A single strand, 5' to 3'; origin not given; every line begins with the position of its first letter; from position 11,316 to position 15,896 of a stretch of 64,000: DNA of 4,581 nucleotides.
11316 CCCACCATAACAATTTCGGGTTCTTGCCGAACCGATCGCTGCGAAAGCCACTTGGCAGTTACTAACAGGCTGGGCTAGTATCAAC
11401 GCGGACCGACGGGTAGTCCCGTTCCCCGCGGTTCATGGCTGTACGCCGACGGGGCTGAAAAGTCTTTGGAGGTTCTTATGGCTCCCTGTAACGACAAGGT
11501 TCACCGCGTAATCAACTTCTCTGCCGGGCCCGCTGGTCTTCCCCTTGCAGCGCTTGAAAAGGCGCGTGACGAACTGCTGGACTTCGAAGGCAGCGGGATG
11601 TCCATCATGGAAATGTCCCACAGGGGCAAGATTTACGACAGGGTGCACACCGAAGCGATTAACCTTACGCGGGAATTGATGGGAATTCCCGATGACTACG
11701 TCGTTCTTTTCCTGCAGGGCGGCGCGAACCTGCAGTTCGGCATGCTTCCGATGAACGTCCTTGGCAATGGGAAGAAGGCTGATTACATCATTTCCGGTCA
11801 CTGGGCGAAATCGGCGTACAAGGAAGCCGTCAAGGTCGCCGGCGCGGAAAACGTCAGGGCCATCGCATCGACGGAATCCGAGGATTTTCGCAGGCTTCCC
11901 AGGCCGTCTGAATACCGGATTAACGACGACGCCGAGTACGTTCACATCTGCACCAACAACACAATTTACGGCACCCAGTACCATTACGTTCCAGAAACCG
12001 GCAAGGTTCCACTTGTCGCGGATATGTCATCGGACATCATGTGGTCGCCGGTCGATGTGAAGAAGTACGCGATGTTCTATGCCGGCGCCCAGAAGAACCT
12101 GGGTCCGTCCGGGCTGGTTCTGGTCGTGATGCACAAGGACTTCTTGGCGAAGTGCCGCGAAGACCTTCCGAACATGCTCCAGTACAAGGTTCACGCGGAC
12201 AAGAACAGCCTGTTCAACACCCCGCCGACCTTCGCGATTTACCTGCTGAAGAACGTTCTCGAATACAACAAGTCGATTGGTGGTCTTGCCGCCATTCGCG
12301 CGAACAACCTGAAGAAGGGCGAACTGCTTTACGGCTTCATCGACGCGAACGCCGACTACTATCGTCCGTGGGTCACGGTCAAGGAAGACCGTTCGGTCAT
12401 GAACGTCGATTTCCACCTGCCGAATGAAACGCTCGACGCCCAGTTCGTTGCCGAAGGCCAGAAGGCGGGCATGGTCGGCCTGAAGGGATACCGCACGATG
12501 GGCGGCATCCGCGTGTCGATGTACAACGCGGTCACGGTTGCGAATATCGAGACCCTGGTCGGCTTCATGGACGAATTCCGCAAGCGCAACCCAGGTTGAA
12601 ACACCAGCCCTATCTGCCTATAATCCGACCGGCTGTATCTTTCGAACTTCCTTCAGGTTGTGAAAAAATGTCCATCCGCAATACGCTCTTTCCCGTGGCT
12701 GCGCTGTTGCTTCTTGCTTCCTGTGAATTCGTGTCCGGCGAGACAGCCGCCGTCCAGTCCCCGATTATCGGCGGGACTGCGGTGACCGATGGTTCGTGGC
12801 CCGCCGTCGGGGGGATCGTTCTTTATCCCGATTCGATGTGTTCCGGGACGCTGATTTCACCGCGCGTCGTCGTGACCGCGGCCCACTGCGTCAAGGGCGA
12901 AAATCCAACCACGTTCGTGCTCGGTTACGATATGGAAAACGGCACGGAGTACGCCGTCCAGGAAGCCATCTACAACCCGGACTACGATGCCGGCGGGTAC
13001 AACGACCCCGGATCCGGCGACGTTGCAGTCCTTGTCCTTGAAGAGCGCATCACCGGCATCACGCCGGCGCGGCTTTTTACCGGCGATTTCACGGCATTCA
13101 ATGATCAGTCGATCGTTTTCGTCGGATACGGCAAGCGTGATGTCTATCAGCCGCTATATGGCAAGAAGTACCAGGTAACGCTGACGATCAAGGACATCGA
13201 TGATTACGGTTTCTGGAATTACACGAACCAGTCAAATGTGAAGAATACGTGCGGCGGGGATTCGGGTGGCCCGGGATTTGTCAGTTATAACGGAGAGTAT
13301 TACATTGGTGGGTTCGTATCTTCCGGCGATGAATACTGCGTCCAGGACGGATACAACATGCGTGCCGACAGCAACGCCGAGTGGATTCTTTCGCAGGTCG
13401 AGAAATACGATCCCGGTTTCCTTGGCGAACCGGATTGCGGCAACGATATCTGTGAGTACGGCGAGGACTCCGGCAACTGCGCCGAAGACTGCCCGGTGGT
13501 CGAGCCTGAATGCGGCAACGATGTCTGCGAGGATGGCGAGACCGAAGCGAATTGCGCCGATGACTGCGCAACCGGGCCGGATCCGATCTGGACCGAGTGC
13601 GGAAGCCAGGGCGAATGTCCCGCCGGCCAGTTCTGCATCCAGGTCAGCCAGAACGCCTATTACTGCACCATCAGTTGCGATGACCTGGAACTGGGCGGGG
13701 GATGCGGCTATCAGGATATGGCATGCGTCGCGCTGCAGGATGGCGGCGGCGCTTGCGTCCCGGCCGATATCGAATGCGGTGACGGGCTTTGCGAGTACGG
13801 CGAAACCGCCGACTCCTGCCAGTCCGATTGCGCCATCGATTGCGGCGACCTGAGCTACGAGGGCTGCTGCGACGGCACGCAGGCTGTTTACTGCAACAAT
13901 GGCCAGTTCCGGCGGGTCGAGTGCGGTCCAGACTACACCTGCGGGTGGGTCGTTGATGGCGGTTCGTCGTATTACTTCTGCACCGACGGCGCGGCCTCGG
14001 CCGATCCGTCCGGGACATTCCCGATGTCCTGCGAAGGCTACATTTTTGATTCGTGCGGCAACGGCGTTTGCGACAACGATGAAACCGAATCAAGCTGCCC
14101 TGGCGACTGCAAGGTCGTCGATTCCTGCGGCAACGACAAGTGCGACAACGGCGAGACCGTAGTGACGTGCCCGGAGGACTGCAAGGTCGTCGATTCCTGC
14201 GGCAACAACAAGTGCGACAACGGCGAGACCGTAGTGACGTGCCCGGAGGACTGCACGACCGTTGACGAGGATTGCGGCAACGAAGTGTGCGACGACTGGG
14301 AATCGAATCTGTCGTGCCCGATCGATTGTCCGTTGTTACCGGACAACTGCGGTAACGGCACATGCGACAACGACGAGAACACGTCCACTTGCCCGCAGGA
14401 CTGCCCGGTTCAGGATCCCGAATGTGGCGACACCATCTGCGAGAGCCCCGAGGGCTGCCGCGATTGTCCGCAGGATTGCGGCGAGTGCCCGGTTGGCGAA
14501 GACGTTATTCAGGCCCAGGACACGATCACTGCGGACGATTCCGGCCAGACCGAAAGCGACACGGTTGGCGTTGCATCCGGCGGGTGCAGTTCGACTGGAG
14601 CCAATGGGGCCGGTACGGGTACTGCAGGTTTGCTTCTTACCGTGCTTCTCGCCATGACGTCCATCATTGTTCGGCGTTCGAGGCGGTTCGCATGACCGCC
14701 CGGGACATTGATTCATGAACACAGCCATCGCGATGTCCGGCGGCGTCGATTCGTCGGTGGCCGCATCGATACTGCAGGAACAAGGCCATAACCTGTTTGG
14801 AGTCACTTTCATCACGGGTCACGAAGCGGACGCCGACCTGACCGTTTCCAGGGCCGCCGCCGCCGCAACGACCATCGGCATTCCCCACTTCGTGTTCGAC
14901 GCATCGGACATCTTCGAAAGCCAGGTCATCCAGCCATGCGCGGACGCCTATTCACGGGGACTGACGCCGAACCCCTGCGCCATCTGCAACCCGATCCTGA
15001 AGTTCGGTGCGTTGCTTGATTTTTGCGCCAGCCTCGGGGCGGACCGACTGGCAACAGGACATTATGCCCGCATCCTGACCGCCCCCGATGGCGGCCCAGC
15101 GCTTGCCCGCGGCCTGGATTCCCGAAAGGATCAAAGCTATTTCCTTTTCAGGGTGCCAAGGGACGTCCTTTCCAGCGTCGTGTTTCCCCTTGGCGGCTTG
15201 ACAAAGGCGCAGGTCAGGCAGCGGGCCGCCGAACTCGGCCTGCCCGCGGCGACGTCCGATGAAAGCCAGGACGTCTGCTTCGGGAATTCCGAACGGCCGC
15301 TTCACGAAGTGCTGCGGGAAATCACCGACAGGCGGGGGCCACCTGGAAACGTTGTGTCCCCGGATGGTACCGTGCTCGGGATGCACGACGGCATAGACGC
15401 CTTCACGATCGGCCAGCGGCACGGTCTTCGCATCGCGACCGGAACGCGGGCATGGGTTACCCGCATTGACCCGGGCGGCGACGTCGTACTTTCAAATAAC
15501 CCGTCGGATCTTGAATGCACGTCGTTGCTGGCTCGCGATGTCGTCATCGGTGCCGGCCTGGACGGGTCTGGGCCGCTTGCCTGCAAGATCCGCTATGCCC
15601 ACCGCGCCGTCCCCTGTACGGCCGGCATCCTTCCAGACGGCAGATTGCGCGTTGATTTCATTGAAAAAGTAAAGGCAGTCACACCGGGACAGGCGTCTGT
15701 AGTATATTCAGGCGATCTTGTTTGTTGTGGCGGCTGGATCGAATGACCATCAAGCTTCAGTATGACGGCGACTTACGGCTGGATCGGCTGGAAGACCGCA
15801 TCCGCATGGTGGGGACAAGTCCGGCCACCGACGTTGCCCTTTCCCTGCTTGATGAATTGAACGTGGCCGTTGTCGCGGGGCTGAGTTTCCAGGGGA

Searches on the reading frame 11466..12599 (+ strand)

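Call 80: search_protein_families(library=pfam, proteins=[window:11466-12599:+], max_evalue=0.00001)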
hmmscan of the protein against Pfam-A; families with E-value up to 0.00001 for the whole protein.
window:11466-12599:+ (377 aa): 1 family
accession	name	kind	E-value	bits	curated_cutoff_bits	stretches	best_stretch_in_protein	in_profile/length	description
PF00266.25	Aminotran_5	-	2.4e-39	135.8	21.5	1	16-364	2-371/371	Aminotransferase class-V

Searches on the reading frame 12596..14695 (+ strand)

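Call 80: search_protein_families(library=pfam, proteins=[window:12596-14695:+], max_evalue=0.00001)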
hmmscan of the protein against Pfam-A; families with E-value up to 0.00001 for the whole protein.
window:12596-14695:+ (699 aa): 2 families
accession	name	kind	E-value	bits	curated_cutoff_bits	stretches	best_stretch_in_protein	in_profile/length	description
PF00089.32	Trypsin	-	1.7e-19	70.9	20.6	1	57-264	1-220/220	Trypsin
PF13365.12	Trypsin_2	-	1.1e-07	33.1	27.6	1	82-228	1-135/144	Trypsin-like peptidase domain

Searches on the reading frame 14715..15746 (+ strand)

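Call 80: search_protein_families(library=pfam, proteins=[window:14715-15746:+], max_evalue=0.00001)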
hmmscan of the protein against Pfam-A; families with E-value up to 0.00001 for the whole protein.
window:14715-15746:+ (343 aa): 3 families
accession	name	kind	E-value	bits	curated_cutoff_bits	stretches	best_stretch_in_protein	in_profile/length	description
PF03054.22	tRNA_Me_trans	-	8.9e-58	195.7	20.6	1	2-189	2-199/202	tRNA methyl transferase HUP domain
PF20258.4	tRNA_Me_trans_C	-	8e-13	49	20.6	1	286-342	21-77/77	Aminomethyltransferase beta-barrel domain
PF20259.3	tRNA_Me_trans_M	-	8.6e-12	44.9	27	1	203-254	7-58/66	tRNA methyl transferase PRC-barrel domain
